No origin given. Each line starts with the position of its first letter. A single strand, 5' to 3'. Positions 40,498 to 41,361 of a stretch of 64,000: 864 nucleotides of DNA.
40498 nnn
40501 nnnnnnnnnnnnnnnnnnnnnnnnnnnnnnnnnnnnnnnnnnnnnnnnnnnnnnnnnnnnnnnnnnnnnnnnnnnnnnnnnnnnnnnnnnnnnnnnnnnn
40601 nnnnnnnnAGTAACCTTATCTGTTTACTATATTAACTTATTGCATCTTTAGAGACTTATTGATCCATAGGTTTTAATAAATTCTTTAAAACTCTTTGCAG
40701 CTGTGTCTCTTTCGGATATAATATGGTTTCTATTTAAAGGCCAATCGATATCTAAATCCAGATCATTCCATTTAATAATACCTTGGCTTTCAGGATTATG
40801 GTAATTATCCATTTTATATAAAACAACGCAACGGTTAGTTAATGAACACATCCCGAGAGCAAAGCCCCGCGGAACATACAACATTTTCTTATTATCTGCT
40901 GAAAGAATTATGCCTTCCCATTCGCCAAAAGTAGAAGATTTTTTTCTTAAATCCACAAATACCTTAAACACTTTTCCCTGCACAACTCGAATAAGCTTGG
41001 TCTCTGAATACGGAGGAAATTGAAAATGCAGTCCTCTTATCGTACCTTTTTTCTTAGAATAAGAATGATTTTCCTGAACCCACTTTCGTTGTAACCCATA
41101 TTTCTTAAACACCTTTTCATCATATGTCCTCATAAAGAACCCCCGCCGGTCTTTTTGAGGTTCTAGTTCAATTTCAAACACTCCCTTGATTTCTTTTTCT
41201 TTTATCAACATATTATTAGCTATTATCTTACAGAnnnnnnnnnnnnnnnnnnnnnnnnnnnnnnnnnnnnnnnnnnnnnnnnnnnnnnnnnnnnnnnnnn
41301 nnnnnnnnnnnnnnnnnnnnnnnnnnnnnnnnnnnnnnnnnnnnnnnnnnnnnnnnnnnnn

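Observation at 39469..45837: Nucleotide-heptose module with deoxysugar-style tailoring: C-methyltransferase, aminotransferase and RmlC-like cupin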

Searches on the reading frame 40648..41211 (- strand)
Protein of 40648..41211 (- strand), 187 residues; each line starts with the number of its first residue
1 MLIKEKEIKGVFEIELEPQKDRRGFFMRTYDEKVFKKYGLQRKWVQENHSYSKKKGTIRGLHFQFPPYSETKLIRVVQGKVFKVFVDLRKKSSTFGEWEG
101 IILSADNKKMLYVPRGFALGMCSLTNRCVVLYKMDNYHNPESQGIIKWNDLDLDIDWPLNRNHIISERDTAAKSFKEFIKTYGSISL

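Call 4: search_protein_families(library=pfam, proteins=[window:40648-41211:-])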
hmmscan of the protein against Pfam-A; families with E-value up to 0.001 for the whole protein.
window:40648-41211:- (187 aa): 1 family
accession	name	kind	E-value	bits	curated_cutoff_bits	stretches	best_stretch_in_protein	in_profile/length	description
PF00908.23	dTDP_sugar_isom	-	1e-63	214.4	27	1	6-177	2-168/168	dTDP-4-dehydrorhamnose 3,5-epimerase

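Call 5: search_protein_families(library=ncbifam, proteins=[window:40648-41211:-], max_evalue=0.00001)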
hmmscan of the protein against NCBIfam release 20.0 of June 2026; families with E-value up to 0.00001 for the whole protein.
window:40648-41211:- (187 aa): 1 family
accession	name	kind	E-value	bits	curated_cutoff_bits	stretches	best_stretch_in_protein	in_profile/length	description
TIGR01221.1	rmlC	equivalog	8.5e-59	198.3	155.75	1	4-177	3-174/176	dTDP-4-dehydrorhamnose 3,5-epimerase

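Call 9: search_solved_structures(query=window:40648-41211:-, max_evalue=1e-10)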
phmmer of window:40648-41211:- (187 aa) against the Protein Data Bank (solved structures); distinct sequences matched with E-value up to 1e-10: 38.
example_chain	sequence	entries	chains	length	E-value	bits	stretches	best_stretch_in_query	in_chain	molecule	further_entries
3ryk_A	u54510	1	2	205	5.2e-46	159.6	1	20-171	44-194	dTDP-4-dehydrorhamnose 3,5-epimerase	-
7pvi_AAA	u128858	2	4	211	8.3e-46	158.9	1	18-172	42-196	dTDP-4-dehydrorhamnose 3,5-epimerase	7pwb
9j9s_A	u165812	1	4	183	2e-44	154.4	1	8-177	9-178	dTDP-4-dehydrorhamnose 3,5-epimerase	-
1ep0_A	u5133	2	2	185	9.6e-44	152.2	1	8-177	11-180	DTDP-6-DEOXY-D-XYLO-4-HEXULOSE 3,5-EPIMERASE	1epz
23eg_A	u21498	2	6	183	1.6e-43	151.5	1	8-177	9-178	dTDP-4-dehydrorhamnose 3,5-epimerase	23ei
9uyw_A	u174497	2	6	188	1.7e-43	151.4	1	8-177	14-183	dTDP-4-dehydrorhamnose 3,5-epimerase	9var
23ef_A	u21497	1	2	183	2.2e-43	151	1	8-177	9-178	dTDP-4-dehydrorhamnose 3,5-epimerase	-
9j9q_A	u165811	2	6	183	2.6e-43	150.8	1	8-177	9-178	dTDP-4-dehydrorhamnose 3,5-epimerase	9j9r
9j9t_A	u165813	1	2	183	6.6e-43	149.5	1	8-177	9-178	dTDP-4-dehydrorhamnose 3,5-epimerase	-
1dzr_A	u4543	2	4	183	2.4e-42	147.7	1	8-175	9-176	DTDP-4-DEHYDRORHAMNOSE 3,5-EPIMERASE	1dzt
9j9u_A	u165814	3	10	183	8.5e-42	145.9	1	8-177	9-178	dTDP-4-dehydrorhamnose 3,5-epimerase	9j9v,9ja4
9kyn_A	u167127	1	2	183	1.6e-41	145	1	8-177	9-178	dTDP-4-dehydrorhamnose 3,5-epimerase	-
6c46_A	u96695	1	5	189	4.4e-40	140.3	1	7-177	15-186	dTDP-4-dehydrorhamnose 3,5-epimerase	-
1rtv_A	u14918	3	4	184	1.3e-37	132.3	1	19-176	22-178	dTDP-4-dehydrorhamnose 3,5-epimerase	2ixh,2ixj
2ixi_A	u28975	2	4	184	1.3e-37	132.2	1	19-176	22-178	DTDP-4-DEHYDRORHAMNOSE 3,5-EPIMERASE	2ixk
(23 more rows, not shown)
